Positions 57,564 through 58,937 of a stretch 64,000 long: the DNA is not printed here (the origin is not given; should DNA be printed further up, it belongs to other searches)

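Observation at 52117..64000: Candidate undescribed catabolic pathway: hydantoinase A/B + paired M24-fold proteins + MmgE/PrpD + amidohydrolase + LysR + three Bug binding proteins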

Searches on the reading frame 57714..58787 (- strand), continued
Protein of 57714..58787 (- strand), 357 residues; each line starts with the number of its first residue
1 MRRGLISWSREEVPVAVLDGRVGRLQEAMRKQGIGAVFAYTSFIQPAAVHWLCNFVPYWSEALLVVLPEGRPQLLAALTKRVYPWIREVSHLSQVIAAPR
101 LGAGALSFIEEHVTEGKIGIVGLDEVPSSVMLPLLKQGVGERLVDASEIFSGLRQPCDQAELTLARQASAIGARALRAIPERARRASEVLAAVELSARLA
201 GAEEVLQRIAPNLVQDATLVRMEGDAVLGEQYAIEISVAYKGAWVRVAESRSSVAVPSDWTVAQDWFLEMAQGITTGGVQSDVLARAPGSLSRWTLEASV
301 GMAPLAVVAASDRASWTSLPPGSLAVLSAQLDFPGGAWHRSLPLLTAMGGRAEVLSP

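Call 32: search_protein_families(library=pfam, proteins=[L030:1133-2221:-, L030:12550-13497:-, L030:13544-15247:+, L030:15270-16967:+, L030:19941-20906:+, L077:12732-14462:+, L077:14846-16063:+, L077:16538-17812:+, L046:11135-11929:+, L046:11966-13090:+], max_evalue=0.00001)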
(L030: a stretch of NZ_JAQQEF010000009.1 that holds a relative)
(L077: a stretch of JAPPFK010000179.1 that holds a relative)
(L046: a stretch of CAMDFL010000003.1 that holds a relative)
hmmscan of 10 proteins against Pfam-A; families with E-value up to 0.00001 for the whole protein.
L030:1133-2221:- (362 aa): 1 family
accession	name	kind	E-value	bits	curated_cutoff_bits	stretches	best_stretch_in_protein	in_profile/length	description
PF13609.12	Porin_4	-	1.6e-34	120.6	27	1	15-339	1-309/310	Gram-negative porin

L030:12550-13497:- (315 aa): 2 families
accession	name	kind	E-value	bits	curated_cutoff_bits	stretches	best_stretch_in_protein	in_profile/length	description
PF03466.25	LysR_substrate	-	1e-41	143.1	28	1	90-290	3-204/209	LysR substrate binding domain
PF00126.33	HTH_1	-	2.5e-18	66.2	26.6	1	5-63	1-59/60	Bacterial regulatory helix-turn-helix protein, lysR family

L030:13544-15247:+ (567 aa): 3 families
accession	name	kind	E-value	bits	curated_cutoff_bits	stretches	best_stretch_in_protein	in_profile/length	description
PF01494.25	FAD_binding_3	-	4.6e-71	240.3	22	1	23-382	2-346/349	FAD binding domain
PF01266.30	DAO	-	2e-11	44.4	27.9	1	25-99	2-84/353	FAD dependent oxidoreductase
PF21274.3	Rng_hyd_C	-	3e-06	27.9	27.5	1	465-550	2-91/107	Aromatic-ring hydroxylase, C-terminal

L030:15270-16967:+ (565 aa): 3 families
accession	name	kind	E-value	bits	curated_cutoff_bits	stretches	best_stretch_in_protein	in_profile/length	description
PF02775.26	TPP_enzyme_C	-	1.4e-35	122.8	21.9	1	391-528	12-150/151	Thiamine pyrophosphate enzyme, C-terminal TPP binding domain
PF02776.23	TPP_enzyme_N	-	9.5e-32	109.7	26.8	1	4-121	2-116/119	Thiamine pyrophosphate enzyme, N-terminal TPP binding domain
PF00205.28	TPP_enzyme_M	-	3.9e-28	98.3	30.4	1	202-329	3-137/137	Thiamine pyrophosphate enzyme, central domain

L030:19941-20906:+ (321 aa): 2 families
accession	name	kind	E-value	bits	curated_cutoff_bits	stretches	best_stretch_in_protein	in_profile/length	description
PF08546.17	ApbA_C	-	2.8e-29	102.4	22.7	1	196-316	1-123/125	Ketopantoate reductase PanE/ApbA C terminal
PF02558.23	ApbA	-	1.9e-27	96.2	22.2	1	3-104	1-103/150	Ketopantoate reductase PanE/ApbA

L077:12732-14462:+ (576 aa): 1 family
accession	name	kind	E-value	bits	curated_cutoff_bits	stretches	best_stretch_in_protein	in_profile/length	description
PF01425.27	Amidase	-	3.6e-63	214.6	27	1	152-559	1-444/445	Amidase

L077:14846-16063:+ (405 aa): 1 family
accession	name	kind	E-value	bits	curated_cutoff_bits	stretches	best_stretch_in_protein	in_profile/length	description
PF00296.26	Bac_luciferase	-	1.9e-40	139.6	27.9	1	63-372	1-312/314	Luciferase-like monooxygenase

L077:16538-17812:+ (424 aa): 2 families
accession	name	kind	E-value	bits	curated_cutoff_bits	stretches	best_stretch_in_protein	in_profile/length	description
PF00848.25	Ring_hydroxyl_A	-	4.1e-21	76.3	24.9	1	208-416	13-206/208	Ring hydroxylating alpha subunit (catalytic domain)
PF00355.32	Rieske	-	6.9e-14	52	20.3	1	55-136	2-81/88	Rieske [2Fe-2S] domain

L046:11135-11929:+ (264 aa): 4 families
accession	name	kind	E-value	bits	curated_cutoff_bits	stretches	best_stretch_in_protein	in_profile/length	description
PF13561.12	adh_short_C2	-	2.4e-55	188.1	27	1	18-262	1-236/236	Enoyl-(Acyl carrier protein) reductase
PF00106.31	adh_short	-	2e-48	164.9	26.6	1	12-208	1-189/195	short chain dehydrogenase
PF08659.16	KR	-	1.9e-06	28.4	22.6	1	13-174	2-155/180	KR domain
PF23441.1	SDR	-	4.1e-06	26.8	27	1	11-260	7-254/258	SDR-like rossmann domain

L046:11966-13090:+ (374 aa): 1 family
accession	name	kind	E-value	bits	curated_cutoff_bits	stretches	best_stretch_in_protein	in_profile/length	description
PF00296.26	Bac_luciferase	-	2.3e-50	172.2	27.9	1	33-334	17-308/314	Luciferase-like monooxygenase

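Call 36: search_dna_similar(query=window:57714-58787:-, collection=plasmids, mode=protein, max_rows=25)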
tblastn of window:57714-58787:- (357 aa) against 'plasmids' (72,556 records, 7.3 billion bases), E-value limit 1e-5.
Records with a match: 3; places in all: 3; records where one place covers at least 80% of the query: 2.
Best place of each record, by identity: <60% 3.
By first word of the organism name: Neorhizobium 3.
By predicted mobility (MOB-suite, as given by PLSDB): non-mobilizable 2; conjugative 1.
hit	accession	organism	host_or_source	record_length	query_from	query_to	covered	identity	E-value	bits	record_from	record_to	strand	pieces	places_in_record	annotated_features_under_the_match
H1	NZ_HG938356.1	Neorhizobium galegae bv. officinalis bv. officinalis str. ...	Galega officinalis root nodule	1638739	1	324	91%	34.5%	5e-38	151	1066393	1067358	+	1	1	record has no annotation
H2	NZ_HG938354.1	Neorhizobium galegae bv. orientalis str. HAMBI 540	Galega orientalis root nodule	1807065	1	326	91%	33.2%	2e-37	150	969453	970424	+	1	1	record has no annotation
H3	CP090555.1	Neorhizobium galegae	Galega,Cell culture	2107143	1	244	66%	38.8%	7e-32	164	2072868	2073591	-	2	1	aminopeptidase P family N-terminal domain-containing protein | hypothetical protein | M24 family metallopeptidase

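Call 37: get_annotated_region(hit=H3, flank=12000)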
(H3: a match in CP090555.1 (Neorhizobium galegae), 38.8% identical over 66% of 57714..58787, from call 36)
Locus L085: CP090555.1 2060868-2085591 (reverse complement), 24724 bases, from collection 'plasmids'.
description: Neorhizobium galegae strain VafX2 plasmid pNgVX, complete sequence
organism: Neorhizobium galegae (NCBI taxid 399)
taxonomy: Bacteria; Pseudomonadota; Alphaproteobacteria; Hyphomicrobiales; Rhizobiaceae; Neorhizobium; Neorhizobium galegae
host: -; source: Galega,Cell culture; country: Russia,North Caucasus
typing (MOB-suite, as given by PLSDB): conjugative; relaxase MOBP; mating-pair formation MPF_T
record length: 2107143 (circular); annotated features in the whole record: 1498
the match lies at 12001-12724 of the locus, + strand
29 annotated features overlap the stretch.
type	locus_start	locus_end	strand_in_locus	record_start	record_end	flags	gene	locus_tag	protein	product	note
CDS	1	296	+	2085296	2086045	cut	-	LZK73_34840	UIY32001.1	SURF1 family protein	-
CDS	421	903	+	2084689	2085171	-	-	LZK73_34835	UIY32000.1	hypothetical protein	-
CDS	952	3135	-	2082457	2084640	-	katG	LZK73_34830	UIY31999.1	catalase/peroxidase HPI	-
CDS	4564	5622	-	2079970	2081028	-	-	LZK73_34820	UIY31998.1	hypothetical protein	-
CDS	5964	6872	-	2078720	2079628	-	-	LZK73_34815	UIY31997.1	LysR family transcriptional regulator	-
CDS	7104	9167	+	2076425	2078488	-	-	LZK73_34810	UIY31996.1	hydantoinase/oxoprolinase family protein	-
CDS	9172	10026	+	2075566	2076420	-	-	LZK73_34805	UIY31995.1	hydantoinase B/oxoprolinase family protein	-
CDS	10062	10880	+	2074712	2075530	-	-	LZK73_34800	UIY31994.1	hydantoinase B/oxoprolinase family protein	-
CDS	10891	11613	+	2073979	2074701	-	-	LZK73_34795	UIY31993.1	aminopeptidase P family protein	-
CDS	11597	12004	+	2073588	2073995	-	-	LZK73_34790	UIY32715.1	M24 family metallopeptidase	-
CDS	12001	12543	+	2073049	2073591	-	-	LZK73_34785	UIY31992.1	aminopeptidase P family N-terminal domain-containing protein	-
CDS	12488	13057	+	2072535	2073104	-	-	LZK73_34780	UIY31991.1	hypothetical protein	-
CDS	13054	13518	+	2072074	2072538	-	-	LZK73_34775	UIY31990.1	hypothetical protein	-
CDS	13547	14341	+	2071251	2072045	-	-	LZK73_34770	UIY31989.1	hypothetical protein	-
CDS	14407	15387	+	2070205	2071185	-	-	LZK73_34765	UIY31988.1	ABC transporter substrate-binding protein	-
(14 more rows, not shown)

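Call 38: search_protein_families(library=ncbifam, proteins=[L030:16992-18494:+, L030:18491-19021:+, L030:2739-3794:+, L030:13544-15247:+, L030:15270-16967:+, L077:12732-14462:+, L054:6821-7930:+, L077:14846-16063:+, L077:16538-17812:+], max_evalue=1e-10)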
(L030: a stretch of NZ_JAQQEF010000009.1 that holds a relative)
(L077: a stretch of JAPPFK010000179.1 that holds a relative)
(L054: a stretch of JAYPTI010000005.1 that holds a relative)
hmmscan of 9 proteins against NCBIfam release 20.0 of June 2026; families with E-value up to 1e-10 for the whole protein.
L030:16992-18494:+ (500 aa): 5 families
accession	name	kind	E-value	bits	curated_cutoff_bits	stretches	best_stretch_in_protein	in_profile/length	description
TIGR03229.1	benzo_1_2_benA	equivalog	1.1e-142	475.9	780.95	1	37-465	2-430/433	benzoate 1,2-dioxygenase large subunit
TIGR03228.1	anthran_1_2_A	equivalog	1.3e-105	353.7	671.9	1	43-468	8-438/438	anthranilate 1,2-dioxygenase large subunit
NF042946.1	3PPDioc_HcaE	equivalog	6.6e-58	196.8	830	1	50-472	15-437/450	3-phenylpropionate/cinnamic acid dioxygenase subunit alpha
NF058607.1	GlBtMonoOxGbcA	equivalog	5.3e-39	133.8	670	1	24-262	8-236/420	glycine betaine monooxygenase oxygenase subunit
NF041684.1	ant_diox_AndAc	equivalog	1.5e-38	132.5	750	1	49-249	21-222/418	anthranilate 1,2-dioxygenase large subunit AndAc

L030:18491-19021:+ (176 aa): 4 families
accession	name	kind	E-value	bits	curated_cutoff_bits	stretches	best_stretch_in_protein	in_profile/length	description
TIGR03232.1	benzo_1_2_benB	equivalog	1.1e-41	142.3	225.55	1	9-175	1-154/155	benzoate 1,2-dioxygenase small subunit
TIGR03231.1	anthran_1_2_B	equivalog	7.6e-41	139.9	213.5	1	9-176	1-155/155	anthranilate 1,2-dioxygenase small subunit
NF007479.0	PRK10069.1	subfamily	1.7e-20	73.8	145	1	4-167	19-176/185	3-phenylpropionate/cinnamic acid dioxygenase subunit beta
NF042947.1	3PPDioc_HcaF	equivalog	4.9e-17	62.3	230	1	5-162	8-158/172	3-phenylpropionate/cinnamic acid dioxygenase subunit beta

L030:2739-3794:+ (351 aa): 0 families

L030:13544-15247:+ (567 aa): 40 families (the best 25 are shown)
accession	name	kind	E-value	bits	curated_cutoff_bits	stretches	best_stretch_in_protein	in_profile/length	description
NF004780.0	PRK06126.1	subfamily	5.3e-206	685.2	445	1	19-563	5-546/552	hypothetical protein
NF004829.0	PRK06183.1-3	subfamily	1.6e-56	192.1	390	1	20-542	6-491/520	bifunctional 3-(3-hydroxy-phenyl)propionate/3-hydroxycinnamic acid hydroxylase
NF004832.0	PRK06184.1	subfamily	9.2e-55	186.3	476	1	21-543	5-480/506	hypothetical protein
NF046069.1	AkvoneHdxseRdmE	equivalog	5.7e-54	183.8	700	1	25-558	1-513/521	aklavinone 12-hydroxylase RdmE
NF046068.1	AkvoneHdxseDnrF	equivalog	6.9e-50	170.2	650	1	25-420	1-384/439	aklavinone 12-hydroxylase DnrF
NF006002.0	PRK08132.1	subfamily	5.1e-49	167.1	416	2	139-528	124-495/552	FAD-dependent oxidoreductase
NF004831.0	PRK06183.1-5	equivalog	1.6e-46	158.9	546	1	154-394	122-355/568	bifunctional 3-(3-hydroxy-phenyl)propionate/3-hydroxycinnamic acid hydroxylase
NF045577.1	FAD_mono_MbnF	equivalog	6.7e-46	156.9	800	1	20-558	2-521/531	methanobactin biosynthesis FAD monooxygenase MbnF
NF033145.1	rif_monoox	equivalog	8.3e-44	150.2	800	1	139-398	95-347/472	rifampin monooxygenase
NF005303.0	PRK06834.1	subfamily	4e-42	144.4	625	1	140-388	98-333/488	hypothetical protein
NF006092.0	PRK08244.1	equivalog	1.2e-40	139.6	644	1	140-381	98-333/494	monooxygenase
NF000343.1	rif_mono_Iri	exception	2.5e-32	112.5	950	1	312-389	263-340/479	rifampin monooxygenase Iri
NF004828.0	PRK06183.1-2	equivalog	2.1e-31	108.9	853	1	153-375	125-337/568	bifunctional 3-(3-hydroxy-phenyl)propionate/3-hydroxycinnamic acid hydroxylase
NF006144.0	PRK08294.1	subfamily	6.4e-31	107.3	560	2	318-398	338-418/637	phenol 2-monooxygenase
NF004827.0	PRK06183.1-1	equivalog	1.5e-26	93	966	1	144-376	119-344/554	bifunctional 3-(3-hydroxy-phenyl)propionate/3-hydroxycinnamic acid hydroxylase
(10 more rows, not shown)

L030:15270-16967:+ (565 aa): 50 families (the best 25 are shown)
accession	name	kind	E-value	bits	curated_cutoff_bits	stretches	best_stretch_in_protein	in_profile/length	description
NF006122.0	PRK08266.1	subfamily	4.1e-204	679.1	571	1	3-545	4-540/543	hypothetical protein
NF005712.0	PRK07524.1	subfamily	4.2e-101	339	500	1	4-529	4-527/536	5-guanidino-2-oxopentanoate decarboxylase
TIGR00118.1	acolac_lg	equivalog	5e-97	325.6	538.35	1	4-532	2-535/557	biosynthetic-type acetolactate synthase large subunit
NF006052.0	PRK08199.1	subfamily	2.9e-85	286.7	539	1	4-529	9-535/559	thiamine pyrophosphate protein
NF005470.0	PRK07064.1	equivalog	3.9e-84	283.7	495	1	3-530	5-528/552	thiamine pyrophosphate-binding protein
NF004710.0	PRK06048.1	equivalog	3.6e-83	279.9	976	1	5-531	10-537/561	acetolactate synthase large subunit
NF006016.1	PRK08155.1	equivalog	3.2e-82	276.8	870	1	3-531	3-532/554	acetolactate synthase large subunit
NF006524.0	PRK08978.1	equivalog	1.7e-81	274.2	738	1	4-541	2-534/548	acetolactate synthase 2 catalytic subunit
NF004919.0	PRK06276.1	equivalog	1.3e-80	271.4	866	1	4-529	2-536/582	acetolactate synthase large subunit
NF006187.0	PRK08322.1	equivalog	7.5e-78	262.3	509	1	6-531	5-528/548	acetolactate synthase large subunit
NF005651.0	PRK07418.1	subfamily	5.2e-75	252.8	942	1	3-531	19-559/617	acetolactate synthase large subunit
NF005228.0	PRK06725.1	equivalog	1.5e-74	251.2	991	1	4-533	17-547/571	acetolactate synthase large subunit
NF006581.0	PRK09107.1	equivalog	5.5e-74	249.5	974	1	3-532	11-554/595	acetolactate synthase 3 large subunit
NF006319.0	PRK08527.1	equivalog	1e-73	248.7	905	1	4-531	5-538/565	acetolactate synthase large subunit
NF005860.0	PRK07789.1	equivalog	3.5e-73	246.9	881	1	4-538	35-585/615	acetolactate synthase large subunit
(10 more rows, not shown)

L077:12732-14462:+ (576 aa): 26 families (the best 25 are shown)
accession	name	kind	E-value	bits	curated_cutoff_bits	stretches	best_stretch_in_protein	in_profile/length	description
NF005688.0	PRK07488.1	equivalog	3.9e-55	187.6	532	1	138-455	15-320/474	indoleacetamide hydrolase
NF004815.0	PRK06169.1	equivalog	7.8e-51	173.1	506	1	152-569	28-458/471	amidase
TIGR00132.1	gatA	equivalog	9.3e-47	159.8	481.1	1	151-353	13-219/466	Asp-tRNA(Asn)/Glu-tRNA(Gln) amidotransferase subunit GatA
NF004816.0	PRK06170.1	equivalog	7.8e-46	156.7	503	1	151-326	29-210/493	amidase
NF009119.0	PRK12470.1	equivalog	1.9e-41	142.6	498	1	144-358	18-238/462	amidase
NF005450.0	PRK07042.1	equivalog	2.4e-41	141.7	458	1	149-354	22-230/464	amidase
NF004766.0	PRK06102.1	equivalog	2.8e-41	142.1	559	1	138-562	12-443/455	amidase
NF004717.0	PRK06061.1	equivalog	1.2e-40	139.6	498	1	146-564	29-461/483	amidase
NF006631.0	PRK09201.1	equivalog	2.8e-40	138.4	461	1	151-343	24-224/466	AtzE family amidohydrolase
NF006006.0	PRK08137.1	equivalog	2.9e-40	138.5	534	1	151-344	55-259/529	amidase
NF005686.0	PRK07486.1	subfamily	4.2e-39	134.6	465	1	178-321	60-209/486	amidase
TIGR02715.1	amido_AtzE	subfamily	5.4e-39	134.4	425.75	1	156-343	22-217/452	AtzE family amidohydrolase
NF005460.0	PRK07056.1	subfamily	2.3e-38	132.3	447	1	135-358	9-245/457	amidase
NF005687.0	PRK07487.1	subfamily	2.8e-36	125.3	428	1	151-425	25-307/468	amidase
NF005565.0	PRK07235.1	subfamily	2.1e-35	122.4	545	1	196-344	86-240/506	amidase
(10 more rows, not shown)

L054:6821-7930:+ (369 aa): 0 families

L077:14846-16063:+ (405 aa): 12 families
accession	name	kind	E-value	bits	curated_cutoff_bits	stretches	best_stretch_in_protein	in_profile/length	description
TIGR03558.1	oxido_grp_1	subfamily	1.6e-29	103.2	166.95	1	80-387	17-315/325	MsnO8 family LLM class oxidoreductase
TIGR03619.1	F420_Rv2161c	subfamily_domain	9.6e-25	87.6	166.9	1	87-272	2-203/247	TIGR03619 family F420-dependent LLM class oxidoreductase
NF052254.1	luciferase_Alph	exception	8.9e-22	77.8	600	1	76-402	15-348/354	luciferase subunit alpha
TIGR03858.1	LLM_2I7G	subfamily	1.2e-20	73.8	462.25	1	75-403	18-335/337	Atu2307/SP_0267 family LLM class monooxygenase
TIGR04027.1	LLM_KPN_01858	hypoth_equivalog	9.5e-19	67.5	412.9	1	86-212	23-150/326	putative FMN-dependent luciferase-like monooxygenase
TIGR04020.1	seco_metab_LLM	subfamily_domain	6.3e-17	61.7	244.45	1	90-396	26-337/341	MupA/Atu3671 family FMN-dependent luciferase-like monooxygenase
TIGR04036.1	LLM_CE1758_fam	subfamily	2.5e-15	56.2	479.1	1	80-314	25-257/355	CE1758 family FMN-dependent luciferase-like monooxygenase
NF007802.0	PRK10508.1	equivalog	2e-12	46.8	540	1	80-169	24-113/335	luciferase-like monooxygenase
TIGR03560.1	F420_Rv1855c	subfamily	3.9e-12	46.5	231.4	1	82-232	12-171/227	TIGR03560 family F420-dependent LLM class oxidoreductase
TIGR03621.1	F420_MSMEG_2516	subfamily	4.5e-12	45.7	213.15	1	86-231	17-153/295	TIGR03621 family F420-dependent LLM class oxidoreductase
NF052255.1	luciferase_Beta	exception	7e-12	45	500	1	63-227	1-168/325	luciferase subunit beta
TIGR03571.1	lucif_BA3436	subfamily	2.8e-11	43.2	303.9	0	81-215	29-168/304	TIGR03571 family LLM class oxidoreductase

L077:16538-17812:+ (424 aa): 5 families
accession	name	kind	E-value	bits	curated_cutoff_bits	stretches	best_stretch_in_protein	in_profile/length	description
NF041684.1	ant_diox_AndAc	equivalog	9.7e-121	403.2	750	1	18-417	10-417/418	anthranilate 1,2-dioxygenase large subunit AndAc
NF042946.1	3PPDioc_HcaE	equivalog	3e-43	148.5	830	1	31-279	16-262/450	3-phenylpropionate/cinnamic acid dioxygenase subunit alpha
TIGR03229.1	benzo_1_2_benA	equivalog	1.1e-35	123.4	780.95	1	32-257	17-237/433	benzoate 1,2-dioxygenase large subunit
TIGR03228.1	anthran_1_2_A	equivalog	1.3e-32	113.1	671.9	1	31-230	16-213/438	anthranilate 1,2-dioxygenase large subunit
NF058607.1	GlBtMonoOxGbcA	equivalog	9.4e-31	106.7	670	1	29-228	31-220/420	glycine betaine monooxygenase oxygenase subunit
